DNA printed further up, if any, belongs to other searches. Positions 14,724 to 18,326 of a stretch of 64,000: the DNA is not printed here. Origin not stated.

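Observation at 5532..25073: A 19.5-kb single ORF encoding a 6,513-aa lipoprotein made of at least six GLUG-type beta-helix modules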

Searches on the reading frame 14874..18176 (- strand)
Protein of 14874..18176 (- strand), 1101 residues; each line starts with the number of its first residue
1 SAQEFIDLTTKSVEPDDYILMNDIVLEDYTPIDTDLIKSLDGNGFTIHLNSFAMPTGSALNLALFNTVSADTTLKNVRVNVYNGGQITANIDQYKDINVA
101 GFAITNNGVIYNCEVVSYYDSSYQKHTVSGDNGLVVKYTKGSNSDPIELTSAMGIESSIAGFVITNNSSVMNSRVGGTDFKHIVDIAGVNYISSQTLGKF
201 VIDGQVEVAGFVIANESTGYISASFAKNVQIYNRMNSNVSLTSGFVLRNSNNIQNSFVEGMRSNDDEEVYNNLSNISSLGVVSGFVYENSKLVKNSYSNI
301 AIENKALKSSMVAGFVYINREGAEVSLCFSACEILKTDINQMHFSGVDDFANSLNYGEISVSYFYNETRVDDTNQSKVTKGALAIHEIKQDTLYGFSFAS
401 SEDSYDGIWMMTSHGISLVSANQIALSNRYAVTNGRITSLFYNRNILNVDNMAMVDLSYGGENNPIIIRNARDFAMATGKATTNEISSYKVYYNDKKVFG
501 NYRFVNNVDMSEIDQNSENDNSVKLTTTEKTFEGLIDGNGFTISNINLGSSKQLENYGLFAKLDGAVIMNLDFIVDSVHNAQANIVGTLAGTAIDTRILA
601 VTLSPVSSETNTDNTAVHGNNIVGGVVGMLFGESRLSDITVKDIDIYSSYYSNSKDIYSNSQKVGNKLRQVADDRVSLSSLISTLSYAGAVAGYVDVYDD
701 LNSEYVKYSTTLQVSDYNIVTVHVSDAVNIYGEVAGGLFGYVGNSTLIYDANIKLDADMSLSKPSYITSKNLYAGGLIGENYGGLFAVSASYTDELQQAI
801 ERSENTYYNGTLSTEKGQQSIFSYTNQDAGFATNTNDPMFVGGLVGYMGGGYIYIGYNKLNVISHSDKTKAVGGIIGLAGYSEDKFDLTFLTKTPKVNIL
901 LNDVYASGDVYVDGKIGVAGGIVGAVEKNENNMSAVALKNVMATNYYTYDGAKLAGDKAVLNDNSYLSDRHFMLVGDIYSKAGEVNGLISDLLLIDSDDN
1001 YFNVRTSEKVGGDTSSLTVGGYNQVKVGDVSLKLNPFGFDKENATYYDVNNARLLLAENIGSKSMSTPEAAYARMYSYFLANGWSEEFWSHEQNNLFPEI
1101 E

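Call 17: find_homologous_proteins(query=window:14874-18176:-, max_evalue=0.001)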
Query window:14874-18176:- (1101 aa): 9 proteins with E <= 0.001 among 8000 candidates.
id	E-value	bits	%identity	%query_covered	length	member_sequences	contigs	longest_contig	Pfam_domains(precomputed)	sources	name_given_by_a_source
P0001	0.0e+0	1069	50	100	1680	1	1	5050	-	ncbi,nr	ncbi:MAG: hypothetical protein K2K31_03190, partial [Clostridia bacterium]|nr:hypothetical protein [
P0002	6.0e-147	510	34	100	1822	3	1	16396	-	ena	-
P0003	1.3e-101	360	31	99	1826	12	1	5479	-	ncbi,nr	ncbi:MAG: hypothetical protein PHV79_02015, partial [Clostridia bacterium]|nr:hypothetical protein [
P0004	4.8e-95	338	35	80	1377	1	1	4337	-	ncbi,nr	ncbi:MAG: hypothetical protein J5779_00770, partial [Clostridia bacterium]|nr:hypothetical protein [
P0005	4.8e-92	328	32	86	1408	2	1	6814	-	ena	-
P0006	1.5e-91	326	32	86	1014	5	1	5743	-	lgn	-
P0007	7.0e-67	245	34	55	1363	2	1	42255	-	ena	-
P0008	6.5e-33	132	49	15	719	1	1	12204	-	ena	-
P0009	1.4e-20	91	28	57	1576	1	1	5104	-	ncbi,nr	ncbi:MAG: hypothetical protein J6T39_00940, partial [Clostridia bacterium]|nr:hypothetical protein [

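Call 20: find_encoding_contigs(protein=P0007, flank=10000, max_places=3)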
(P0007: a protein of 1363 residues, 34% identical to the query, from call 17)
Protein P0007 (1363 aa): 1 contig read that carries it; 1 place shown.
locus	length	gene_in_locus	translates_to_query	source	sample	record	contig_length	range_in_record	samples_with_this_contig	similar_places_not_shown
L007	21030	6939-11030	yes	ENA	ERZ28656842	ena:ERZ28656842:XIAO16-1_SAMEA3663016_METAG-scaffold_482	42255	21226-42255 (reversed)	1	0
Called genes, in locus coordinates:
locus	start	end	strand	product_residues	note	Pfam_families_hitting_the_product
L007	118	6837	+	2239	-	-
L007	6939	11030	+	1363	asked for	-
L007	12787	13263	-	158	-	-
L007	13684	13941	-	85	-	-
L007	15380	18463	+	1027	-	PF07581:Glug (faint)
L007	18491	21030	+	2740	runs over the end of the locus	-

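Call 21: find_encoding_contigs(protein=P0002, flank=10000, max_places=3)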
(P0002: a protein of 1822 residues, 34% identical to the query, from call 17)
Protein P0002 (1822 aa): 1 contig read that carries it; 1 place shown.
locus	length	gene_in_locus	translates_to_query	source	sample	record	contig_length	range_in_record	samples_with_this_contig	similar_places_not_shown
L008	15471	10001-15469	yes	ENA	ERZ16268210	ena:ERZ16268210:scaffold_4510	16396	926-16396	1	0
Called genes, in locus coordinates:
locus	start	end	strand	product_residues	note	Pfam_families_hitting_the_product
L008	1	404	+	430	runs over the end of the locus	PF03706:LPG_synthase_TM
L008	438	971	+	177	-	-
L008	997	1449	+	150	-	-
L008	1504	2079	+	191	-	PF01551:Peptidase_M23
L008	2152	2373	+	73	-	PF00550:PP-binding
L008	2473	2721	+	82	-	PF12116:SpoIIID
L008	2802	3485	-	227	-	PF01171:ATP_bind_3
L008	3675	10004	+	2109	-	-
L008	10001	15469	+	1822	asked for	?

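Call 27: find_related_loci(query=A1, collection=genome_contigs, flank=10000)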
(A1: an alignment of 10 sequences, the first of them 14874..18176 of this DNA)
Query A1 (1101 aa) in genome_contigs; peptide patterns used: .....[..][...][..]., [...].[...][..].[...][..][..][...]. (x = any residue, [..] = any of these).
429 stretches matched a pattern; 153 encode a relative of the query (tblastn E <= 1e-3); the best 80 are kept; 80 distinct loci.
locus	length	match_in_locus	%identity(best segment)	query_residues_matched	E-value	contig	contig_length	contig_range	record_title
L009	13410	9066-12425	61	1-1101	0e+0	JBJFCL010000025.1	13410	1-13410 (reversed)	MAG: Candidatus Caccovivens sp. isolate PUUB22_bin.041 NODE_3657_length_13410_cov_7.491202, whole genome shotgun sequenc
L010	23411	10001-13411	56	1-1101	0e+0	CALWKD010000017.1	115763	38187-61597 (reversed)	MAG: uncultured Clostridia bacterium isolate E15__bin73 genome assembly, contig: E15__k127_72488, whole genome shotgun s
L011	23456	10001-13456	49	2-1101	0e+0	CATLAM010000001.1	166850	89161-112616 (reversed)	MAG TPA_asm: uncultured Eubacteriales bacterium isolate MGG03578_1680015426 genome assembly, contig: ERR2844015_167, who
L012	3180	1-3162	50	29-1041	0e+0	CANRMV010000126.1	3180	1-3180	MAG: uncultured Clostridia bacterium isolate Lapin-022__bin1 genome assembly, contig: Lapin-022__NODE_30611_length_3180_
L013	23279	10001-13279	52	1-1101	0e+0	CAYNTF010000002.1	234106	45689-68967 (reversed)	MAG TPA_asm: uncultured Lachnospiraceae bacterium isolate SRP141132_co6_278 genome assembly, contig: NODE_4_length_23410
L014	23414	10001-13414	48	1-1101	0e+0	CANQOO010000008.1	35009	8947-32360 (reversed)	MAG: uncultured Clostridia bacterium isolate Lapin-032__bin69 genome assembly, contig: Lapin-032__NODE_1989_length_35009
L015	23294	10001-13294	48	1-1100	0e+0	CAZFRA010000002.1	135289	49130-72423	MAG TPA_asm: uncultured Lachnospiraceae bacterium isolate SRP141132_co2_62 genome assembly, contig: NODE_8_length_135289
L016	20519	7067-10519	50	2-1101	0e+0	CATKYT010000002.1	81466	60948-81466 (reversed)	MAG TPA_asm: uncultured Eubacteriales bacterium isolate MGG07323_1680015460 genome assembly, contig: ERR3199589_385, who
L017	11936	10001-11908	61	1-607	0e+0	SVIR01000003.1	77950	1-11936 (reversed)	MAG: Clostridiales bacterium isolate SIG414 NODE_7908_length_77950_cov_1.892500, whole genome shotgun sequence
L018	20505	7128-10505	59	1-1101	0e+0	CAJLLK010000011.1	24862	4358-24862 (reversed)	MAG TPA_asm: uncultured Catabacter sp. isolate ERR321592-bin.10 genome assembly, contig: NODE_816_length_24862_cov_4.690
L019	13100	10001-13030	41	1-960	0e+0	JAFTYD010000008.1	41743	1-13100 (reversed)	MAG: Clostridia bacterium isolate RGIG4256 Roe_deer_Colon-5__c65781, whole genome shotgun sequence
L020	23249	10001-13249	51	1-1101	0e+0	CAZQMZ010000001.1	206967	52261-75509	MAG TPA_asm: uncultured Lachnospiraceae bacterium isolate SRP141132_co6_281 genome assembly, contig: NODE_9_length_20696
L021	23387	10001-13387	62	1-1101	0e+0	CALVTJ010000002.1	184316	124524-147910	MAG: uncultured Clostridia bacterium isolate BRZ_KC__bin76 genome assembly, contig: BRZ_KC__NODE_57_length_184316_cov_17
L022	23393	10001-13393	44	2-1100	0e+0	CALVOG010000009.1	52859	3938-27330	MAG: uncultured Clostridia bacterium isolate BRZ_CQ__bin29 genome assembly, contig: BRZ_CQ__NODE_626_length_52859_cov_11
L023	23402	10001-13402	34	1-1101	6e-170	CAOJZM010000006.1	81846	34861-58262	MAG TPA_asm: uncultured Christensenella sp. isolate SRR17684625_bin.32_metawrap_v1.3_MAG genome assembly, contig: NODE.3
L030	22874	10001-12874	36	3-947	1e-142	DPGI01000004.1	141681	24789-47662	MAG TPA_asm: Clostridiales bacterium isolate UBA11517 contig_645, whole genome shotgun sequence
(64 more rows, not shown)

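Call 39: predict_structure(alignment_id=A1)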
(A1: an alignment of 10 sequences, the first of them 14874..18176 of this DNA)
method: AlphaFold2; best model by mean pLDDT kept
length: 1101 residues; sequences in the alignment: 10
mean_pLDDT: 66.5   pTM: 0.65
mean pLDDT of the five models: 66.5, 64.9, 64.8, 62.2, 56.1
residues with pLDDT >= 90: 178; 70-90: 406; 50-70: 209; < 50: 308
segments of 3 or more residues with pLDDT < 50: 124-129, 188-191, 263-272, 369-371, 430-458, 481-495, 515-527, 609-614, 653-660, 704-710, 757-762, 804-815, 825-835, 887-895, 929-931, 942-1101
pLDDT, mean of each block of 10 residues (from residue 1): 79 76 85 89 83 83 93 88 73 91 95 84 50 84 83 88 96 84 56 70 93 95 89 82 95 89 47 68 92 88 63 87 89 62 75 86 67 57 70 65 64 71 63 34 34 44 70 67 35 51 80 47 47 83 80 81 89 85 87 93 72 67 92 92 82 48 66 74 80 86 49 71 83 87 86 69 59 85 86 72 47 53 51 54 84 77 70 73 53 51 65 56 60 54 41 26 27 28 27 29 24 26 27 27 23 22 35 41 41 34 23
secondary structure, 60 per line:
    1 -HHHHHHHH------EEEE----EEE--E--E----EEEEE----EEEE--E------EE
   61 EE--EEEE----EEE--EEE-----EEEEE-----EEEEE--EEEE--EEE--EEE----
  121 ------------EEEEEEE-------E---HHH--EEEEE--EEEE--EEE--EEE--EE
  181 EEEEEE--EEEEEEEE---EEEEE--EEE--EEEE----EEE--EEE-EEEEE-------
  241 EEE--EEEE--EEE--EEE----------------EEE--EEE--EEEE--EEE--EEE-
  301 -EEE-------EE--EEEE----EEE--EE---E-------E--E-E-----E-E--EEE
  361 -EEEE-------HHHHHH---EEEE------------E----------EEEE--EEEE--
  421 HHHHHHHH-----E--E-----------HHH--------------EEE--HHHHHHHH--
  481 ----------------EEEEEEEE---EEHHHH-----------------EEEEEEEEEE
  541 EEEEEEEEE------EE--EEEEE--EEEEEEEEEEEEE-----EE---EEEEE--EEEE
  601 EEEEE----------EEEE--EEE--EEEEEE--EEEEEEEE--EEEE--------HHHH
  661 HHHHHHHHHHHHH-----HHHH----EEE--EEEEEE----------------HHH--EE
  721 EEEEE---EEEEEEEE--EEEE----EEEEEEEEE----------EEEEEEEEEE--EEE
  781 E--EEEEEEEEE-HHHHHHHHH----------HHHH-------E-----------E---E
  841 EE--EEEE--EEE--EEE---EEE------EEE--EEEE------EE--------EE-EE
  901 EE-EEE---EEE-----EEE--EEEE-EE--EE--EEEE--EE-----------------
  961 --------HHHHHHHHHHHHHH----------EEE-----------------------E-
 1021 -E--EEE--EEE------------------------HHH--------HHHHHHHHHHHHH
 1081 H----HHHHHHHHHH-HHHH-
elements in order (helices of 4 or more, strands of 3 or more residues): H2-9 E16-19 E24-26 E37-41 E46-49 E59-62 E65-68 E73-75 E78-80 E86-90 E96-100 E103-106 E109-111 E114-116 E133-139 E156-160 E163-166 E169-171 E174-176 E179-186 E189-196 E200-204 E207-209 E212-215 E220-222 E225-227 E229-233 E241-243 E246-249 E252-254 E257-259 E276-278 E281-283 E286-289 E292-294 E297-299 E302-304 E316-319 E324-326 E358-360 E362-365 H373-378 E382-385 E409-412 E415-418 H421-428 E466-468 H471-478 E497-504 H510-513 E531-549 E560-564 E567-579 E590-594 E597-605 E616-619 E622-624 E627-632 E635-642 E645-648 H657-673 H679-682 E687-689 E692-697 E719-725 E729-736 E739-742 E747-755 E766-775 E778-781 E784-792 H794-802 H813-816 E840-842 E845-848 E851-853 E856-858 E862-864 E871-873 E876-879 E899-902 E904-906 E910-912 E918-920 E923-926 E936-939 H969-982 E993-995 E1025-1027 E1030-1032 H1068-1081 H1086-1095 H1097-1100

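Call 42: fold_search(model_id=the predicted structure, library=pdb)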
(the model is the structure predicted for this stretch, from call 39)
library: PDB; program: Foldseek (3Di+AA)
matches with E <= 10: 241; with E <= 0.001: 1
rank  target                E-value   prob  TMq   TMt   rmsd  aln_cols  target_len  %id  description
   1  7o7t                  7.4e-04  0.60  0.12  0.16  28.2      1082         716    9  Structure of the PL6 family alginate lyase Patl3640 from Pseudoalteromonas atlantica T6c in complex with 4-deoxy-L-eryth (released 2021-07-28)
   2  6xja_P                3.3e-03  1.00  0.16  0.14   9.8       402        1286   12  Streptococcus Pneumoniae IgA1 Protease with IgA1 substrate (released 2021-01-20)
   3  7uvl_P                1.2e-02  1.00  0.15  0.13   7.1       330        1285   16  IgA1 Protease with IgA1 substrate (released 2022-11-23)
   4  2vji                  1.4e-02  0.33  0.11  0.17  24.8       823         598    8  Tailspike protein of E.coli bacteriophage HK620 (released 2008-07-01)
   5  7koh_D                2.7e-02  0.11  0.09  0.13  22.5       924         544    8  Crystal structure of antigen 43 from Escherichia coli EDL933 (released 2022-03-09)
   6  4xkw_A                2.8e-02  0.21  0.10  0.16  25.3       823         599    8  Tailspike protein mutant D339N of E. coli bacteriophage HK620 in complex with pentasaccharide (released 2016-01-20)
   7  7jgj_A                3.3e-02  1.00  0.15  0.13   6.5       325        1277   16  IgA1 Protease in complex with neutralizing mAb (released 2020-12-09)
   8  4rt6_A                3.5e-02  0.12  0.12  0.14  25.4      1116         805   11  Structure of a complex between hemopexin and hemopexin binding protein (released 2016-05-18)
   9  4kh3                  3.8e-02  0.11  0.09  0.15  22.3       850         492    8  Structure of a bacterial self-associating protein (released 2014-01-15)
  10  7xze_A                4.0e-02  0.18  0.09  0.18  22.1       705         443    8  Mutant (H176A) of the N-terminal domain of fucoidan lyase FdlA (released 2022-09-28)
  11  6xjb                  4.2e-02  1.00  0.17  0.15  13.9       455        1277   13  IgA1 Protease (released 2020-12-09)
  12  2vfm                  4.4e-02  0.30  0.11  0.17  15.6       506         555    8  Low Temperature Structure of P22 Tailspike Protein Fragment (109-666) (released 2008-12-16)
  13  1qa1                  4.6e-02  0.21  0.11  0.17  13.7       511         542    8  TAILSPIKE PROTEIN, MUTANT V331G (released 2000-01-12)
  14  7xzc_A                6.2e-02  0.18  0.11  0.21  22.6       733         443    8  Mutant (R240A) of the N-terminal domain of fucoidan lyase FdlA (released 2022-09-28)
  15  1jrg_A                6.8e-02  0.28  0.10  0.23  14.8       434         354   12  Crystal Structure of the R3 form of Pectate Lyase A, Erwinia chrysanthemi (released 2002-06-19)
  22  7uvk                  9.7e-02  1.00  0.15  0.13   6.2       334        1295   14  G. haemolysans IgA1 protease (released 2022-11-23)
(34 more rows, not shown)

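Call 47: search_solved_structures(query=A1, max_evalue=1)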
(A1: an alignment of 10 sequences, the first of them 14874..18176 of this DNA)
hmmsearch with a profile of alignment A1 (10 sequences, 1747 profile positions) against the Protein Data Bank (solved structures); distinct sequences matched with E-value up to 1: 2.
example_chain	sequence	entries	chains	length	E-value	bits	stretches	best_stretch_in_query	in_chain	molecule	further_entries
6g6o_A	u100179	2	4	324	0.024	15.4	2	919-1024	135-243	Ika8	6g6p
6g6q_A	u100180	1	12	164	0.14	12.9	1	919-1019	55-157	Ika4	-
